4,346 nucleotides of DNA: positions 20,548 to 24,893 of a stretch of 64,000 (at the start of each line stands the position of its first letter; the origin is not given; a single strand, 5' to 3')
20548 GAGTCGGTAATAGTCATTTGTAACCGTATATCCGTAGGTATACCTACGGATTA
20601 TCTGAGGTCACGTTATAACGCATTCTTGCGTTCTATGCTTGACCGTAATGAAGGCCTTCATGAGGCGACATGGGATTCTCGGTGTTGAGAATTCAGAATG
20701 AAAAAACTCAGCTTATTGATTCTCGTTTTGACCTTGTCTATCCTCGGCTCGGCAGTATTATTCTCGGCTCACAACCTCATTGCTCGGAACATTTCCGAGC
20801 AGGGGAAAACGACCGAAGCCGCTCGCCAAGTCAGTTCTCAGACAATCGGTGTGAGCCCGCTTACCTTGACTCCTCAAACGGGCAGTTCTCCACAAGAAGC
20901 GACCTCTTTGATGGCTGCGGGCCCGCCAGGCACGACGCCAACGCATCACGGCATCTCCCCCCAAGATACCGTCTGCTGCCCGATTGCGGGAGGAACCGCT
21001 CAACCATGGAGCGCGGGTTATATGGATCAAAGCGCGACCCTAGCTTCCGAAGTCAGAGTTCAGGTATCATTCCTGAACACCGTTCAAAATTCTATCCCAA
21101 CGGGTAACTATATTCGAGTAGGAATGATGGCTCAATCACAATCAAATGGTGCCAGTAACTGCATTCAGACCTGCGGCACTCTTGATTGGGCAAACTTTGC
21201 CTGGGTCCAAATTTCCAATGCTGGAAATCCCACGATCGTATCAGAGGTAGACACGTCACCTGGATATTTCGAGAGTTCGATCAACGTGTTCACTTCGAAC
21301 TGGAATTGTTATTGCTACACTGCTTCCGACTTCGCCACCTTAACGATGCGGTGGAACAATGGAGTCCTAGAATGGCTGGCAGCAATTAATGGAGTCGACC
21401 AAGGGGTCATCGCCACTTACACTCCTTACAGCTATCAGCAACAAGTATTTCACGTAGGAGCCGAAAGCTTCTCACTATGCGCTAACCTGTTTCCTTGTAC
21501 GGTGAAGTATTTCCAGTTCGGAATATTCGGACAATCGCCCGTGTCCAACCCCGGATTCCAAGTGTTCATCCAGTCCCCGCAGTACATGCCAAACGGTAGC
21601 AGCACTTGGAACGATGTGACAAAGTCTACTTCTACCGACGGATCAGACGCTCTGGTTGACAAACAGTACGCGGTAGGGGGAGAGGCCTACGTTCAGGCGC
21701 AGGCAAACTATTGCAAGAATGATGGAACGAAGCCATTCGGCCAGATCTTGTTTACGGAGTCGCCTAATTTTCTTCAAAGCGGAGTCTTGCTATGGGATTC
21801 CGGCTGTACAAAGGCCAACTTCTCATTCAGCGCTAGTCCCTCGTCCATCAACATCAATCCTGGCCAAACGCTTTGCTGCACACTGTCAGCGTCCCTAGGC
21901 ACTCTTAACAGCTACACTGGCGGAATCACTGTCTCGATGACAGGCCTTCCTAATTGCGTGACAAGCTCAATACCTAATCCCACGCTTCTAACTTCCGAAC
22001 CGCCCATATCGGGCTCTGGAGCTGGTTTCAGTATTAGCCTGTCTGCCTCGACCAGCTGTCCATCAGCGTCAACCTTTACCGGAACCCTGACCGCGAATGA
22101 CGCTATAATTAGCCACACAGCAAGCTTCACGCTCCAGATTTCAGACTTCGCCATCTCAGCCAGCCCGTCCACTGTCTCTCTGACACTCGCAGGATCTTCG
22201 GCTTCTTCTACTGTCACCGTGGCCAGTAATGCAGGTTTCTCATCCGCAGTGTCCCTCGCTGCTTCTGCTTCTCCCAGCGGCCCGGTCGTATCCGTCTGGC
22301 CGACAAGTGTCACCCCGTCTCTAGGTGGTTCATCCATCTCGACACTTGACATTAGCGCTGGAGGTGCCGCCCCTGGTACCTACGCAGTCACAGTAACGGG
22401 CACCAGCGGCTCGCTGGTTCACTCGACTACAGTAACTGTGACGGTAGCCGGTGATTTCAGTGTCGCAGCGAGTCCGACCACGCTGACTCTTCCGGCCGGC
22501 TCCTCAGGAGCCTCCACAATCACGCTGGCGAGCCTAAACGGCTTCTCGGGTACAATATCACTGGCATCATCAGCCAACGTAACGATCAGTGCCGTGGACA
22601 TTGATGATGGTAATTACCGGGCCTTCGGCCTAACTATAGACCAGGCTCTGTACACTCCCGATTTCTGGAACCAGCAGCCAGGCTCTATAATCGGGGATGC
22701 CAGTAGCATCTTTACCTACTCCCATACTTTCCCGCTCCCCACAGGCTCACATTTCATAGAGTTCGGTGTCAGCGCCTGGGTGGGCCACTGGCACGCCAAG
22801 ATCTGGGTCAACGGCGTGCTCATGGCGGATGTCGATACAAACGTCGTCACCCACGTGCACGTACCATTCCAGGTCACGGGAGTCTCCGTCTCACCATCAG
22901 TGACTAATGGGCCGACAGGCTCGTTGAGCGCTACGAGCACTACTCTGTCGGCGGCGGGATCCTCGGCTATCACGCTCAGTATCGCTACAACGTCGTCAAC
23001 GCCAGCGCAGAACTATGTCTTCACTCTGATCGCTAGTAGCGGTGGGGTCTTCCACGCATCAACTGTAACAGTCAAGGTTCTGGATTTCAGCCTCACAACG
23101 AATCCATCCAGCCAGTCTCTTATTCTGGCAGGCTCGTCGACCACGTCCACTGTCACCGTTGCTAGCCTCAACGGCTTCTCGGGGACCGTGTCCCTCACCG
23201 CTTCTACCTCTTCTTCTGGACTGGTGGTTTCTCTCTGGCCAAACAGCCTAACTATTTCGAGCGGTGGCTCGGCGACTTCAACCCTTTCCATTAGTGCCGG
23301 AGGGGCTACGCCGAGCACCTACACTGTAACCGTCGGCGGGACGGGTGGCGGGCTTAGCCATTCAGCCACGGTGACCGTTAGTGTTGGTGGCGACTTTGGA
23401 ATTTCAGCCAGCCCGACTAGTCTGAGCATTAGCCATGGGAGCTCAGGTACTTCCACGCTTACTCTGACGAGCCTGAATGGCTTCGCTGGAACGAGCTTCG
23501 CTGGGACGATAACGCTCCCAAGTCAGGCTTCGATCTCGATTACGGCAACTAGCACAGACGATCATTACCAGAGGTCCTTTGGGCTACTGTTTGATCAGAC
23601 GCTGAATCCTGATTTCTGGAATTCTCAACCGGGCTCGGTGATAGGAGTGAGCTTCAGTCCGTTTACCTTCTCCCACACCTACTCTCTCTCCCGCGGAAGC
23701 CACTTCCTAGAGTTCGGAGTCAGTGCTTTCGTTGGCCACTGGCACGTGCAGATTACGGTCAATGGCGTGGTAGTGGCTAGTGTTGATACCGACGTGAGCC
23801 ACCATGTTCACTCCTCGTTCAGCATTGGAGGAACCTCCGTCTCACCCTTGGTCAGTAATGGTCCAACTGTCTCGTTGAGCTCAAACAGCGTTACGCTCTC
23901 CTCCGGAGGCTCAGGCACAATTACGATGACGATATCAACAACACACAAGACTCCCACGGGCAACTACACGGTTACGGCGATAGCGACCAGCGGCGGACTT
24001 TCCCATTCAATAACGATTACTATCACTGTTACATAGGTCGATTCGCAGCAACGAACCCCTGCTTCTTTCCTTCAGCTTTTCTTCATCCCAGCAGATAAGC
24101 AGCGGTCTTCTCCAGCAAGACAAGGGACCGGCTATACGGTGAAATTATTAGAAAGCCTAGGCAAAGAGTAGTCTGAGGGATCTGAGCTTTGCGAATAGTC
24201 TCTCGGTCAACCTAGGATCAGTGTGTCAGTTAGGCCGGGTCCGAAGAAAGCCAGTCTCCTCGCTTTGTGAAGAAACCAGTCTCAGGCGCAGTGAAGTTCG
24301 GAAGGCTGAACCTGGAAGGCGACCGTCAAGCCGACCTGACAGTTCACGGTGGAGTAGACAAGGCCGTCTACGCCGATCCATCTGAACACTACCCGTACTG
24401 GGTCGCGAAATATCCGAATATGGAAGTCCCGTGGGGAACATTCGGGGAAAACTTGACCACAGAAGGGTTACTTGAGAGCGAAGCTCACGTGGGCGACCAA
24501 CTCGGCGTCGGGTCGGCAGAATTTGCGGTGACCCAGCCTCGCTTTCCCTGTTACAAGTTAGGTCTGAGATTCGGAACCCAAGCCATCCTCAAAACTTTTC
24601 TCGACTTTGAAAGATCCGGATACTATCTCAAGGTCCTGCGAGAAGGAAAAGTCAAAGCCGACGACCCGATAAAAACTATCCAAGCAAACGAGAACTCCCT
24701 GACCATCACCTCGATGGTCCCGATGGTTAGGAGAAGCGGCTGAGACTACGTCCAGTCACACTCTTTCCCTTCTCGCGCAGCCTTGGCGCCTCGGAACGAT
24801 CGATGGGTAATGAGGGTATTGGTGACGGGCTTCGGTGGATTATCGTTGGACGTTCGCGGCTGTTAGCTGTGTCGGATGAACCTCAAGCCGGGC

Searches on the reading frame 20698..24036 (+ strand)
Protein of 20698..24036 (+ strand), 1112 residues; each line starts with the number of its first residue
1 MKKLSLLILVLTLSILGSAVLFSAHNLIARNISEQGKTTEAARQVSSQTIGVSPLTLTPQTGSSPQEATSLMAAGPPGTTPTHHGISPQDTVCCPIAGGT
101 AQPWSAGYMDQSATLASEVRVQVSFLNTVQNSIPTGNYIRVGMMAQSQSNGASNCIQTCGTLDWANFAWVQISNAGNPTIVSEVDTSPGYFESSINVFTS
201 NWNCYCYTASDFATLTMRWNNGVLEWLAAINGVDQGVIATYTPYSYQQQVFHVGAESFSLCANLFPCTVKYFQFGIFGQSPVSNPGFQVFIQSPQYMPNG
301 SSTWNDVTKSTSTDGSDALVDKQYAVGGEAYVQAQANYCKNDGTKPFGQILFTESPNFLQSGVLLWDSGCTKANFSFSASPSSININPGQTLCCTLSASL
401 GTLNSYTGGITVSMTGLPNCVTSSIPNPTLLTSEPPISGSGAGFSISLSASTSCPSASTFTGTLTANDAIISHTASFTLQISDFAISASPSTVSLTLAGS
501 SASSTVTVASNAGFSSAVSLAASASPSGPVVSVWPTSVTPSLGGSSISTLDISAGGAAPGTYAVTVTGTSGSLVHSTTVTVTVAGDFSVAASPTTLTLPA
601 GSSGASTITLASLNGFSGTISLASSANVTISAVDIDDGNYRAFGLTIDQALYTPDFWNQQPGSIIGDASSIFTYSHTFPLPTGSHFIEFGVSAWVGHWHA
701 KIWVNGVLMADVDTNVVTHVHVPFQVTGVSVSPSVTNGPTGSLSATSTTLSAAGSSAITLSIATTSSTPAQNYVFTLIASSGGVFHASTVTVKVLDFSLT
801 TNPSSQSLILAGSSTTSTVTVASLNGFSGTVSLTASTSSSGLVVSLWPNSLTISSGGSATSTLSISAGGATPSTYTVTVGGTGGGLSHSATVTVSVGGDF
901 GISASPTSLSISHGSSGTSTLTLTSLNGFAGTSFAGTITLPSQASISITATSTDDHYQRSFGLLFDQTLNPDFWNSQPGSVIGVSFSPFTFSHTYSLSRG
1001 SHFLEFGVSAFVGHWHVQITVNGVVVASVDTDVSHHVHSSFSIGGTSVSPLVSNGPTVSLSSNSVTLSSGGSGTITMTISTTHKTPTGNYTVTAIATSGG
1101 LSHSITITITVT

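Call 17: find_encoding_contigs(protein=window:20698-24036:+, flank=10000, max_places=6)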
Protein window:20698-24036:+ (1112 aa): 2 contigs read that carry it; 2 places shown.
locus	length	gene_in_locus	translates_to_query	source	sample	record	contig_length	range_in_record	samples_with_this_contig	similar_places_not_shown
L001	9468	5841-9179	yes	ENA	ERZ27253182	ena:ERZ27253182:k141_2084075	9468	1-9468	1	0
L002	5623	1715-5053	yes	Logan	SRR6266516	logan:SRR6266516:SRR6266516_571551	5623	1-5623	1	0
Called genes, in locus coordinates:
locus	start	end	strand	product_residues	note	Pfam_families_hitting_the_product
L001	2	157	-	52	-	?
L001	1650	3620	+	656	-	PF09826:Beta_propel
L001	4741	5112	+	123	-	-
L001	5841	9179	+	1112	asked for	-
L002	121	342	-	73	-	-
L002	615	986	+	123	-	-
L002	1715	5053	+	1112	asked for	-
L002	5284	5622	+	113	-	?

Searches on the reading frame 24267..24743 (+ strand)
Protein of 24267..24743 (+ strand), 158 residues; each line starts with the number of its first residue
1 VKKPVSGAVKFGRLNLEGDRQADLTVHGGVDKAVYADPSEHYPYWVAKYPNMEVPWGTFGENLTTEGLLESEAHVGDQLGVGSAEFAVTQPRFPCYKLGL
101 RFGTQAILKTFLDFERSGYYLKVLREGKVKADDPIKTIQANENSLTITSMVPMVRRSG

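Call 62: search_protein_families(library=pfam, proteins=[window:24267-24743:+], max_evalue=0.01)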
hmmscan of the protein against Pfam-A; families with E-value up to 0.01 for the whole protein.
window:24267-24743:+ (158 aa): 1 family
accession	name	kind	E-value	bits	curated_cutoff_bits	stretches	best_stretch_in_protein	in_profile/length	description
PF03473.23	MOSC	-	1.5e-30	106.1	22.7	1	24-135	2-119/120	MOSC domain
